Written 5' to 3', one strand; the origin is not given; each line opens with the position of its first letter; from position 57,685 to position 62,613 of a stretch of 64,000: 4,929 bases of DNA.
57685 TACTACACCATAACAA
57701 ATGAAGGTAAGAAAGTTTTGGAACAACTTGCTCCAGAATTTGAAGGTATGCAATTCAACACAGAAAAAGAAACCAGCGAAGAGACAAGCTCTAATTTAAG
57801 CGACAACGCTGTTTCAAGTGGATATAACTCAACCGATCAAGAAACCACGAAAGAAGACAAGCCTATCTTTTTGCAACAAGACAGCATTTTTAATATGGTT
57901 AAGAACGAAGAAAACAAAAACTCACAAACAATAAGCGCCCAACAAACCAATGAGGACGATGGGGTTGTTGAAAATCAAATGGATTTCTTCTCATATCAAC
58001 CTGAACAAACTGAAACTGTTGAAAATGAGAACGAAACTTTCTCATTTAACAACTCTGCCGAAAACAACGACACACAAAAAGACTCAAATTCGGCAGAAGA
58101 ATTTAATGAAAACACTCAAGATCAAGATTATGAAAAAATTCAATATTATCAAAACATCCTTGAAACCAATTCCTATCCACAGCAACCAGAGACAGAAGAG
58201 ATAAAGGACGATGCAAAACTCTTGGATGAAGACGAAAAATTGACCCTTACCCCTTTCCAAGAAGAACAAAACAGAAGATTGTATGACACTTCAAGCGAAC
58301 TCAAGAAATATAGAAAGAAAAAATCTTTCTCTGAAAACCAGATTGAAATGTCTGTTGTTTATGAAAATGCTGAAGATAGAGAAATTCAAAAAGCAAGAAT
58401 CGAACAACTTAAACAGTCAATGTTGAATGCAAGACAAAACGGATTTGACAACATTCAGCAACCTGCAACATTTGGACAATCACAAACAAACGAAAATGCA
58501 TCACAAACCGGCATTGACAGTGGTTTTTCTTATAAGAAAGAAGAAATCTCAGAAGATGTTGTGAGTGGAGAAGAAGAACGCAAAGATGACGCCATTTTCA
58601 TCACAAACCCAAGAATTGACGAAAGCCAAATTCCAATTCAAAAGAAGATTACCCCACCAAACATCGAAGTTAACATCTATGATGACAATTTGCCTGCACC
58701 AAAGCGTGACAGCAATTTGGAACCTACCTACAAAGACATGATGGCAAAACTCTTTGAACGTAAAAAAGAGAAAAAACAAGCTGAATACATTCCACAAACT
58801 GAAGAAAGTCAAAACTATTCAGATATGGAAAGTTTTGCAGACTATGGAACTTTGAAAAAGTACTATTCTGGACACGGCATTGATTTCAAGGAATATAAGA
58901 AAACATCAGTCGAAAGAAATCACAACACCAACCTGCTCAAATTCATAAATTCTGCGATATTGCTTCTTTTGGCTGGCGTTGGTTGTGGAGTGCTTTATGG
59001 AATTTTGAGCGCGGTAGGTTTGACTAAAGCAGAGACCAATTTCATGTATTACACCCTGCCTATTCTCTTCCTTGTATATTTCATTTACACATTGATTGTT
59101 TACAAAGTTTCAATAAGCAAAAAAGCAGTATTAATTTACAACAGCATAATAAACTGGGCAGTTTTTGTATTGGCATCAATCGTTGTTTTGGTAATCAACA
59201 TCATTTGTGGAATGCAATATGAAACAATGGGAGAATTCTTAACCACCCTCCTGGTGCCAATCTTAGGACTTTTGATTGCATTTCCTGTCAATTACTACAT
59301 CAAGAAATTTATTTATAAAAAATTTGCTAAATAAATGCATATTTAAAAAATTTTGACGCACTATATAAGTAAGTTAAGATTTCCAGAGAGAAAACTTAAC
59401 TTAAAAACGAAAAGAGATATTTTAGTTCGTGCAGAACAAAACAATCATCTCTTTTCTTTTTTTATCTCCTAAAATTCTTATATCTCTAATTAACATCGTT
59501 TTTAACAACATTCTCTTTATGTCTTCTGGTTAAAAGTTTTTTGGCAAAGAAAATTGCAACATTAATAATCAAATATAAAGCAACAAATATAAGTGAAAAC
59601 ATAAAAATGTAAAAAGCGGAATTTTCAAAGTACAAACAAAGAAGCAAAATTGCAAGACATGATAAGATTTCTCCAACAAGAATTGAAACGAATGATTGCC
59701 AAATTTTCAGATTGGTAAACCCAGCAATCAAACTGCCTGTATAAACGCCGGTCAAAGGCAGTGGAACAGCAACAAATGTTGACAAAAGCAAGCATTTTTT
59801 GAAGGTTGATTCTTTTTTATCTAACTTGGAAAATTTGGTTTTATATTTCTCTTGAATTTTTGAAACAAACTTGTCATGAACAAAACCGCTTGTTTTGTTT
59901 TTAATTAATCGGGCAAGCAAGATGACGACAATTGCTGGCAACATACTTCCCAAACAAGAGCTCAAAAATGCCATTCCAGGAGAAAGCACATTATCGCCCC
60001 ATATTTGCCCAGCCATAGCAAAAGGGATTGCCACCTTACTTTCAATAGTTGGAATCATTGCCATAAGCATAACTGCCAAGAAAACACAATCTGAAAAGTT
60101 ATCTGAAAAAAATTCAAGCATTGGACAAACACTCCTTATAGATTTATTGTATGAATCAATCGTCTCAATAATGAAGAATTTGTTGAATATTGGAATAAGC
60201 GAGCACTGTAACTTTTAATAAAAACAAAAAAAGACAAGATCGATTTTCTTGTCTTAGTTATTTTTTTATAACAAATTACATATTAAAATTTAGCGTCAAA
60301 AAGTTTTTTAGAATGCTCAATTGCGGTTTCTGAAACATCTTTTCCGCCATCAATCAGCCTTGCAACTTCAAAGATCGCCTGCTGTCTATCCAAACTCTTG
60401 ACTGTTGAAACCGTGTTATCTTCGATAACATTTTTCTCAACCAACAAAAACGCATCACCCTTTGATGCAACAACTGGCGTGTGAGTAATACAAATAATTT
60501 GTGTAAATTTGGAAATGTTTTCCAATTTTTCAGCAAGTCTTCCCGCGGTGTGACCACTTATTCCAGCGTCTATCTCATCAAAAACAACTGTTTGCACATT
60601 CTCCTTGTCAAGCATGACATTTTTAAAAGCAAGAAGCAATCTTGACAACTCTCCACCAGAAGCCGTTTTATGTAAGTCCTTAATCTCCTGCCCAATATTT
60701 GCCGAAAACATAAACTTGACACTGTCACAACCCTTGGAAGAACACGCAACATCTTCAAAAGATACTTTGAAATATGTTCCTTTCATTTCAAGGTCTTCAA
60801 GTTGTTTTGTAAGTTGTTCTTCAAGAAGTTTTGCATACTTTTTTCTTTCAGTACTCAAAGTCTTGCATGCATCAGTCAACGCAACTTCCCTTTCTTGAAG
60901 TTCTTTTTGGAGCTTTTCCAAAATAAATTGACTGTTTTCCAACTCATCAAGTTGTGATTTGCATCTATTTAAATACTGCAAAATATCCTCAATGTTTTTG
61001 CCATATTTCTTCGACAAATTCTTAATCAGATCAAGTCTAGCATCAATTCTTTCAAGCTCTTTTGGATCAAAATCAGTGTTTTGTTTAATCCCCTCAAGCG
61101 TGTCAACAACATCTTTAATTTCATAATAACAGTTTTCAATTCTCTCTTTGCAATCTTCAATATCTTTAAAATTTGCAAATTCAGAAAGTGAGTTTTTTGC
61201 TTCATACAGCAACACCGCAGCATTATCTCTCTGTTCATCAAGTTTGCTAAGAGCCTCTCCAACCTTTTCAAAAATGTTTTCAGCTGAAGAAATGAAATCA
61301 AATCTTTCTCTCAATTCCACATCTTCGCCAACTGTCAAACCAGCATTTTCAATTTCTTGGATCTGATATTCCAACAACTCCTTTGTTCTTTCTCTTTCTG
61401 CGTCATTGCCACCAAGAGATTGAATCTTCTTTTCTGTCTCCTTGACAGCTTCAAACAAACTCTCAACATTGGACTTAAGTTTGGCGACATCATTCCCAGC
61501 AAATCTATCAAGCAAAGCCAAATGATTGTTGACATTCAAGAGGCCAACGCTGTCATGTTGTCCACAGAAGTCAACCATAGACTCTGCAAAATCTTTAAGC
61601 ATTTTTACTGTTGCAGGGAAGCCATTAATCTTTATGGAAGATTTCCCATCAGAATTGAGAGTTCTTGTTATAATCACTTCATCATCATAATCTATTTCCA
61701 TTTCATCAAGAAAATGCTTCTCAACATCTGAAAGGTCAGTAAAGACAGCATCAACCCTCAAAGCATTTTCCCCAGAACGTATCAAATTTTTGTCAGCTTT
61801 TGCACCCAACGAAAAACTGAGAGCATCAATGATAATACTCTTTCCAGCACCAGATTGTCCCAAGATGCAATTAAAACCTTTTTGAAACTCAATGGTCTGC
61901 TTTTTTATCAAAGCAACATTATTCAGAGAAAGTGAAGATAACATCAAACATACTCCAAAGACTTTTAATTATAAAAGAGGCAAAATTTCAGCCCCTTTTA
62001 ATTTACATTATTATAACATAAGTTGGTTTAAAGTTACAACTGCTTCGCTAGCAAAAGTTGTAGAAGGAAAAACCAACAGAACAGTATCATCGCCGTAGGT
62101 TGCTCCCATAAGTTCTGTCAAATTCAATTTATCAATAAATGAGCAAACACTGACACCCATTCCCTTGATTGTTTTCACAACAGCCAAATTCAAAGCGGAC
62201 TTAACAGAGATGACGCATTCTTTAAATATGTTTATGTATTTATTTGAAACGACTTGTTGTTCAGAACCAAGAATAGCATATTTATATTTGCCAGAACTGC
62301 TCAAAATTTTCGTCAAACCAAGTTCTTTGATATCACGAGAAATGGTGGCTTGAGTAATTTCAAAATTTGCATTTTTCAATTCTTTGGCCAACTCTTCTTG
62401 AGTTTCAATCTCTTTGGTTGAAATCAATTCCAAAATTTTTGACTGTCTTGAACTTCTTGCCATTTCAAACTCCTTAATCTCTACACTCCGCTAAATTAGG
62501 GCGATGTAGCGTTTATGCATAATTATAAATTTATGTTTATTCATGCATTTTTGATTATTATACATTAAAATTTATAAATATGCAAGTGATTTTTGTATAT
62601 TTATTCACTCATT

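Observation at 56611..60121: Membrane-tethered PadR-like factor paired divergently with a DUF45 metallopeptidase, behind the densest repeat cluster and interrupting argR-recN-spoIVB synteny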

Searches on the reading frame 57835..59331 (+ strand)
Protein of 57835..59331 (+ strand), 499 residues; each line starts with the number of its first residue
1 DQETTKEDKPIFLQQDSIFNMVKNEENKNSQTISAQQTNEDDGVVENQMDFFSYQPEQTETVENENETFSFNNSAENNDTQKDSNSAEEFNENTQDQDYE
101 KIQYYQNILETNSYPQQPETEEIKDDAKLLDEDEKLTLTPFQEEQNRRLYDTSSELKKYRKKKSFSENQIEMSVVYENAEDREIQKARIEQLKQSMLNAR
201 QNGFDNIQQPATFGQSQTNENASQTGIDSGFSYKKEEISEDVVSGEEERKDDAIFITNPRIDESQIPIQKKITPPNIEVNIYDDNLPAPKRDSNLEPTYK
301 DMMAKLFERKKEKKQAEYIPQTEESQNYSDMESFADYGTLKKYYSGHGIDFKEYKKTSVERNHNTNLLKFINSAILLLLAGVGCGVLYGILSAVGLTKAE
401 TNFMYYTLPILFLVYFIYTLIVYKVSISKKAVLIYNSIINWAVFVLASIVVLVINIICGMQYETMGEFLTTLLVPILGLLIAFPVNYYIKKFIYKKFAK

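Call 15: search_protein_representatives(protein=window:57835-59331:+)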
Query: 499 residues. Proteins with E-value up to 0.001 (for the whole library): 56; up to 1e-10: 42; up to 1e-30: 30. The best 56 are listed.
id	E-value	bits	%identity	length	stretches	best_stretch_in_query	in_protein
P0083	1.4e-140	485.9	53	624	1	10-499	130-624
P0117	8.7e-133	460.2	54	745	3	219-499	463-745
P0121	4.9e-130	451.1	69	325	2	245-499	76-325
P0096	2.1e-127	442.4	51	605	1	6-499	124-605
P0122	3.8e-124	431.7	52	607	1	8-499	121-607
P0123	5.9e-102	358.5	54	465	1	116-499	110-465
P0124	1.9e-96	340.4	47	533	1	62-499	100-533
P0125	1.1e-80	288.4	57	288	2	321-499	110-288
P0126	9.9e-73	262.2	37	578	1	7-499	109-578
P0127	2.6e-64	234.4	50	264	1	293-498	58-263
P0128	1.6e-59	218.7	62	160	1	340-499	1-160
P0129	1.2e-51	192.7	33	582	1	25-499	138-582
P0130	1.8e-48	182.2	35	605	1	55-497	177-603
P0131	2.5e-46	175.1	31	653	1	42-498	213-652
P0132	1.1e-45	173.0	36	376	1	121-498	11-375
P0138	2.2e-39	152.3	32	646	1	25-495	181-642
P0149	8.7e-29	117.3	33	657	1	44-497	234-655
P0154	2.1e-15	73.2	27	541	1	244-497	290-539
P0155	3.3e-15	72.6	32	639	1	247-485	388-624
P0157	4.4e-13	65.6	27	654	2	138-490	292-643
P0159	1.8e-11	60.3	29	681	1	248-493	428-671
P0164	1.4e-09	54.0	31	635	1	236-488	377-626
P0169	4.2e-06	42.6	23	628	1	7-481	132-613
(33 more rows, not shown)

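Call 16: search_protein_families(library=pfam, proteins=[P0129, P0131, P0138, P0149, P0154, P0155, P0157, P0159, P0164, P0169], max_evalue=0.01)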
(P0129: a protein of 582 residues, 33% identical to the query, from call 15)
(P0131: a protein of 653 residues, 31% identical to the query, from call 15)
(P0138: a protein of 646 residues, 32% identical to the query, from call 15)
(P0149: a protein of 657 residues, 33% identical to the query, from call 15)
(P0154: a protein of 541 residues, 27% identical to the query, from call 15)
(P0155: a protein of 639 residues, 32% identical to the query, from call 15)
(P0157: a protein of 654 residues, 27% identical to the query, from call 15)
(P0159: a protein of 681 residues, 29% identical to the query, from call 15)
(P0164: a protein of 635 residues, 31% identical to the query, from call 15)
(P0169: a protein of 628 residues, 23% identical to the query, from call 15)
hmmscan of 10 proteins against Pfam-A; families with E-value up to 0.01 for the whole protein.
P0129 (582 aa): 1 family
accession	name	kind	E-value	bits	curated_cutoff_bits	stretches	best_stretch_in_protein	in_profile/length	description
PF03551.20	PadR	-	3.3e-12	46.7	27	1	13-83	1-73/75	Transcriptional regulator PadR-like family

P0131 (653 aa): 1 family
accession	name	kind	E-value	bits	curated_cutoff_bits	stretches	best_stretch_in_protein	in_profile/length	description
PF03551.20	PadR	-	1.3e-17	64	27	1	13-85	1-73/75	Transcriptional regulator PadR-like family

P0138 (646 aa): 1 family
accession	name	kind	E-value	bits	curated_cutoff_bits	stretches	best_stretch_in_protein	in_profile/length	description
PF03551.20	PadR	-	5.3e-20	71.6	27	1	13-86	1-74/75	Transcriptional regulator PadR-like family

P0149 (657 aa): 1 family
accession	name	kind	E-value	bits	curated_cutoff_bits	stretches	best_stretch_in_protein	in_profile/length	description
PF03551.20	PadR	-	2.4e-18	66.3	27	1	13-86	1-74/75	Transcriptional regulator PadR-like family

P0154 (541 aa): 2 families
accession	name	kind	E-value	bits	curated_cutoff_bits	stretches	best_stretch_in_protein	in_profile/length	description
PF03551.20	PadR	-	2.5e-17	63.1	27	1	13-85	1-73/75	Transcriptional regulator PadR-like family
PF02096.25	60KD_IMP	-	0.004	17.6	35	1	378-501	37-151/163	60Kd inner membrane protein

P0155 (639 aa): 1 family
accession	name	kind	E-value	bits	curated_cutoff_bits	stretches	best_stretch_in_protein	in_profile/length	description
PF03551.20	PadR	-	7.4e-19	68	27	1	15-88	1-74/75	Transcriptional regulator PadR-like family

P0157 (654 aa): 1 family
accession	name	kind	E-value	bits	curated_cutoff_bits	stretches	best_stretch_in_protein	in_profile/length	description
PF03551.20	PadR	-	2.2e-18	66.5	27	1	16-89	1-74/75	Transcriptional regulator PadR-like family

P0159 (681 aa): 1 family
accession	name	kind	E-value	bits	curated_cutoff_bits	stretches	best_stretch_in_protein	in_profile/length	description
PF03551.20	PadR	-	2.3e-17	63.2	27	1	15-88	1-74/75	Transcriptional regulator PadR-like family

P0164 (635 aa): 1 family
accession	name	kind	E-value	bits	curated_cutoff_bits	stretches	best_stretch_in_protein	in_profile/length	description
PF03551.20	PadR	-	5.7e-18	65.1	27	1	15-88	1-74/75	Transcriptional regulator PadR-like family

P0169 (628 aa): 1 family
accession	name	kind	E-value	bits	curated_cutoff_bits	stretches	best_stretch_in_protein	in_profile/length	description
PF03551.20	PadR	-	4.4e-18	65.5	27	1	15-87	1-73/75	Transcriptional regulator PadR-like family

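Call 60: find_encoding_contigs(protein=P0138, flank=8000, max_places=2)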
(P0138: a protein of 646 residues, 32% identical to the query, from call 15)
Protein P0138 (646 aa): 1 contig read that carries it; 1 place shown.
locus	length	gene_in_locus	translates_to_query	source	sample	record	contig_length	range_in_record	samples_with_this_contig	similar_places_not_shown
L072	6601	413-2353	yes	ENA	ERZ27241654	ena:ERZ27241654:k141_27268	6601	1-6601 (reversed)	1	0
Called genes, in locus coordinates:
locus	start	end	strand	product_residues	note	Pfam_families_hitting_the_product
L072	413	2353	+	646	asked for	PF03551:PadR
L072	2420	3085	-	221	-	PF06695:Sm_multidrug_ex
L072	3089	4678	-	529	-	PF12072:RNase_Y_N, PF00013:KH_1, PF01966:HD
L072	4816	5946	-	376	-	PF01702:TGT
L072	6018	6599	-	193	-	?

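Call 61: find_encoding_contigs(protein=P0159, flank=8000, max_places=2)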
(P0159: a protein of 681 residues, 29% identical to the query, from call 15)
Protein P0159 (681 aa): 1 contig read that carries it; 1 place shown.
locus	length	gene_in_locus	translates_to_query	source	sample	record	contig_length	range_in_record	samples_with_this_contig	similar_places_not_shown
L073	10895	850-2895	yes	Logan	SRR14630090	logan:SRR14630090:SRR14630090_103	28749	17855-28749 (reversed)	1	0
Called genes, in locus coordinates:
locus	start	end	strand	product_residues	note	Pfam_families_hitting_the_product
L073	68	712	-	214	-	PF01863:YgjP-like, PF08325:WLM (weak)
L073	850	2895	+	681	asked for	PF03551:PadR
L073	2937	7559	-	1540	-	PF18887:MBG_3, PF18676:MBG_2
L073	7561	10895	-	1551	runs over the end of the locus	PF13620:CarboxypepD_reg (faint), PF13715:CarbopepD_reg_2 (faint), PF15976:CooC_C (faint), PF16371:MetallophosN (faint), PF22904:NOMO1-like_2nd (faint)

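Call 62: find_encoding_contigs(protein=P0155, flank=6000, max_places=2)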
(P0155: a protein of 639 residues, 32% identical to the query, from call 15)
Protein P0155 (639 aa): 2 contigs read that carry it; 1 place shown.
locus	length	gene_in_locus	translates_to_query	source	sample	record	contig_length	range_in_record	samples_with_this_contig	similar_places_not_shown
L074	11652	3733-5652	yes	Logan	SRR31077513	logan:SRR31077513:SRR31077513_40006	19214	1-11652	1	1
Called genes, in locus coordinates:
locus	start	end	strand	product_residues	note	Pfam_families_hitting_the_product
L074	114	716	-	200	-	PF01726:LexA_DNA_bind, PF00717:Peptidase_S24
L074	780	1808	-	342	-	PF02899:Phage_int_SAM_1 (faint), PF00589:Phage_integrase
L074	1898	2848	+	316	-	-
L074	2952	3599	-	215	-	PF01863:YgjP-like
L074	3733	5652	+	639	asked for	PF03551:PadR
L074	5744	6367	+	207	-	-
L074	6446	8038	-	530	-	PF12072:RNase_Y_N, PF00013:KH_1, PF22891:KH_PNO1_2nd (faint), PF01966:HD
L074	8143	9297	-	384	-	PF22025:ThiI_fer, PF02926:THUMP, PF02568:ThiI, PF06508:QueC (weak)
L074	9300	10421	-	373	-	PF00155:Aminotran_1_2, PF00266:Aminotran_5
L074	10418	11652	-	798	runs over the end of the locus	PF01588:tRNA_bind, PF03483:B3_4, PF03484:B5, PF17759:tRNA_synthFbeta, PF03147:FDX-ACB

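Call 63: find_encoding_contigs(protein=P0157, flank=6000, max_places=2)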
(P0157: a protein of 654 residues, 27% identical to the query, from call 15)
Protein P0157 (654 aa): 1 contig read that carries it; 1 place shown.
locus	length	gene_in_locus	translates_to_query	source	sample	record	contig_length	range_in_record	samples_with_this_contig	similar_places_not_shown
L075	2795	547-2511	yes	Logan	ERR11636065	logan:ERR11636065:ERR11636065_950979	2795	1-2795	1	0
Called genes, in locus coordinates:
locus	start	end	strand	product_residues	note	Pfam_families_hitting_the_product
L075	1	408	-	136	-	?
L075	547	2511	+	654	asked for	PF03551:PadR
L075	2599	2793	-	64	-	?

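Call 64: find_encoding_contigs(protein=P0169, flank=6000, max_places=2)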
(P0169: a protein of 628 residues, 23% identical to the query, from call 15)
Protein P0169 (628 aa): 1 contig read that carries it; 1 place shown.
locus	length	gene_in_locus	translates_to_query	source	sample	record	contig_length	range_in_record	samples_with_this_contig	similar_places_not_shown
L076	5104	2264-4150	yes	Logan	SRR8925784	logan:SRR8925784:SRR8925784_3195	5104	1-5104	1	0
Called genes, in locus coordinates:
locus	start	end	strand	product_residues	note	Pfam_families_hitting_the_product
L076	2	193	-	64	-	?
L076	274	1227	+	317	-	-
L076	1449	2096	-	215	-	PF01863:YgjP-like, PF08325:WLM (weak)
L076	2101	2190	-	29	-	-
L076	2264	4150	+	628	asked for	PF03551:PadR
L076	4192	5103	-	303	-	?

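Call 65: find_encoding_contigs(protein=P0131, flank=6000, max_places=2)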
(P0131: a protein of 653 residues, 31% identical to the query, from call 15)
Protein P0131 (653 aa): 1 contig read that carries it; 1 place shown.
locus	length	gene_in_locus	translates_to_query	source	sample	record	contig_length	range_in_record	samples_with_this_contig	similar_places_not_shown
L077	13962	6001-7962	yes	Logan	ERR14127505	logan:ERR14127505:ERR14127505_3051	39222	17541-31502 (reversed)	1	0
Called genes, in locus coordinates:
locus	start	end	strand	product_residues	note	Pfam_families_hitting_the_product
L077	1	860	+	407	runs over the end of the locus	PF13180:PDZ_2 (weak), PF05580:Peptidase_S55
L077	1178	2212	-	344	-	PF00589:Phage_integrase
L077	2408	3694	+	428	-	PF02403:Seryl_tRNA_N, PF00587:tRNA-synt_2b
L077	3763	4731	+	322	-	-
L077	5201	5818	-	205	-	PF01863:YgjP-like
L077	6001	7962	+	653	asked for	PF03551:PadR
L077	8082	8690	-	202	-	PF06695:Sm_multidrug_ex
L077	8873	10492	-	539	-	PF12072:RNase_Y_N, PF00013:KH_1, PF01966:HD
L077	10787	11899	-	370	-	PF01702:TGT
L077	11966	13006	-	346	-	PF02547:Queuosine_synth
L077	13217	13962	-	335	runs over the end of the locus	PF13173:AAA_14 (faint), PF05496:RuvB_N, PF06068:TIP49 (faint), PF20720:nSTAND3 (faint), PF00004:AAA, PF07728:AAA_5, PF17864:AAA_lid_4, PF05491:WHD_RuvB, +1 more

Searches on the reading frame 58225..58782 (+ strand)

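Call 56: search_protein_families(library=pfam, proteins=[window:58225-58782:+], max_evalue=10)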
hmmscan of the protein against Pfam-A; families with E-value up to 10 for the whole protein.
window:58225-58782:+ (186 aa): 1 family
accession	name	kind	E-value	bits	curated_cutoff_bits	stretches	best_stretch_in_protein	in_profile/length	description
PF18949.5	DUF5693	-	0.76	8.6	29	1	14-103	83-166/609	Family of unknown function (DUF5693)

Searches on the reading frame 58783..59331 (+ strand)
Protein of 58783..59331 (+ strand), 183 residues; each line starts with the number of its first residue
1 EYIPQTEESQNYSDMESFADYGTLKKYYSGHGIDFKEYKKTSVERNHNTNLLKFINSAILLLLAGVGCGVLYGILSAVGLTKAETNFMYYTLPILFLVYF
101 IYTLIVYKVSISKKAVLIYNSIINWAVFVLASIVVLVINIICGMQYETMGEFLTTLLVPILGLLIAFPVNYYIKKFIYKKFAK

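Call 56: search_protein_families(library=pfam, proteins=[window:58783-59331:+], max_evalue=10)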
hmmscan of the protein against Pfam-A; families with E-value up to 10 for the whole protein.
window:58783-59331:+ (183 aa): 3 families
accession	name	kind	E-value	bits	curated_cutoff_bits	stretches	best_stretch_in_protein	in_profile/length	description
PF03705.20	CheR_N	-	0.3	11.2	27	1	32-45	15-28/53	CheR methyltransferase, all-alpha domain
PF06699.16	PIG-F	-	0.75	10.4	24.2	1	77-173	16-114/183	GPI biosynthesis protein family Pig-F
PF12725.13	DUF3810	-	7.8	6.2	28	1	86-149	26-86/311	Protein of unknown function (DUF3810)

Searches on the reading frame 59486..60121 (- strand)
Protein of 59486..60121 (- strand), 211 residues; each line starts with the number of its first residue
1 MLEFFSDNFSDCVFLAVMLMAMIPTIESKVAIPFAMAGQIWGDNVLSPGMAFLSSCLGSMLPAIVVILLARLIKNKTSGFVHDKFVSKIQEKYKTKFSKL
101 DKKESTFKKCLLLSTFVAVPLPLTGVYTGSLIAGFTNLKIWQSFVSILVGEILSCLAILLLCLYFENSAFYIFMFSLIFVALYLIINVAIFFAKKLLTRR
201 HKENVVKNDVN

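Call 3: search_protein_families(library=pfam, proteins=[window:59486-60121:-], max_evalue=0.01)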
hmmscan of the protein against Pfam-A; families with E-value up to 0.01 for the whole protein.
window:59486-60121:- (211 aa): 2 families
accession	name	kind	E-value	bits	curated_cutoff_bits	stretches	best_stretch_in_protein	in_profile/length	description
PF06695.16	Sm_multidrug_ex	-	1.8e-20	74.1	30.7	1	27-155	1-119/121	Putative small multi-drug export protein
PF09335.16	VTT_dom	-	6.1e-06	27.2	33.9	1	38-160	11-119/123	VTT domain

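Call 4: search_protein_families(library=ncbifam, proteins=[window:59486-60121:-], max_evalue=0.01)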
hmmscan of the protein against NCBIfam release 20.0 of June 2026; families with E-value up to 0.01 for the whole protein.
window:59486-60121:- (211 aa): 0 families

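Call 74: search_protein_families(library=padloc, proteins=[window:59486-60121:-], max_evalue=0.01)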
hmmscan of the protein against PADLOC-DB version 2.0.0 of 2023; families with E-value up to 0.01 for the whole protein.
window:59486-60121:- (211 aa): 0 families

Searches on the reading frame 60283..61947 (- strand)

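Call 3: search_protein_families(library=pfam, proteins=[window:60283-61947:-], max_evalue=0.01)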
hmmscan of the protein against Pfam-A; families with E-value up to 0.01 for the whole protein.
window:60283-61947:- (554 aa): 7 families
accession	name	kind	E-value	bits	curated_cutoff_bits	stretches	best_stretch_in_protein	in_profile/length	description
PF02463.25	SMC_N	-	1.4e-20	74.1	40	1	3-505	2-213/220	RecF/RecN/SMC N terminal domain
PF13476.12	AAA_23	-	8.3e-13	49.9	27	1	5-351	1-194/201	AAA domain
PF13175.12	AAA_15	-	5.7e-12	46.4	32.1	1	1-493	1-373/374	AAA ATPase domain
PF13304.12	AAA_21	-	6.9e-07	30.1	27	1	25-84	1-63/304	AAA domain, putative AbiEii toxin, Type IV TA system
PF13555.12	AAA_29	-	2.8e-06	27.4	27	1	3-48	1-47/61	P-loop containing region of AAA domain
PF13401.12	AAA_22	-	0.0059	17.4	27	0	21-50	3-32/130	AAA domain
PF09548.15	Spore_III_AB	-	0.0094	16.4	32.5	1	324-403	18-95/170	Stage III sporulation protein AB (spore_III_AB)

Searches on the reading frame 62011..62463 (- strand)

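Call 3: search_protein_families(library=pfam, proteins=[window:62011-62463:-], max_evalue=0.01)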
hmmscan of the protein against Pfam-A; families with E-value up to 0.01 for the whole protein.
window:62011-62463:- (150 aa): 3 families
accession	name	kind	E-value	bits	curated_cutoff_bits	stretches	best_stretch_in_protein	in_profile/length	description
PF01316.27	Arg_repressor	-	7.8e-23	80.5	27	1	1-65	1-65/70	Arginine repressor, DNA binding domain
PF02863.23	Arg_repressor_C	-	2.3e-15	56.6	25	1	80-145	1-66/68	Arginine repressor, C-terminal domain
PF01498.24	HTH_Tnp_Tc3_2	-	0.0073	17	31.5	0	9-52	3-46/72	Transposase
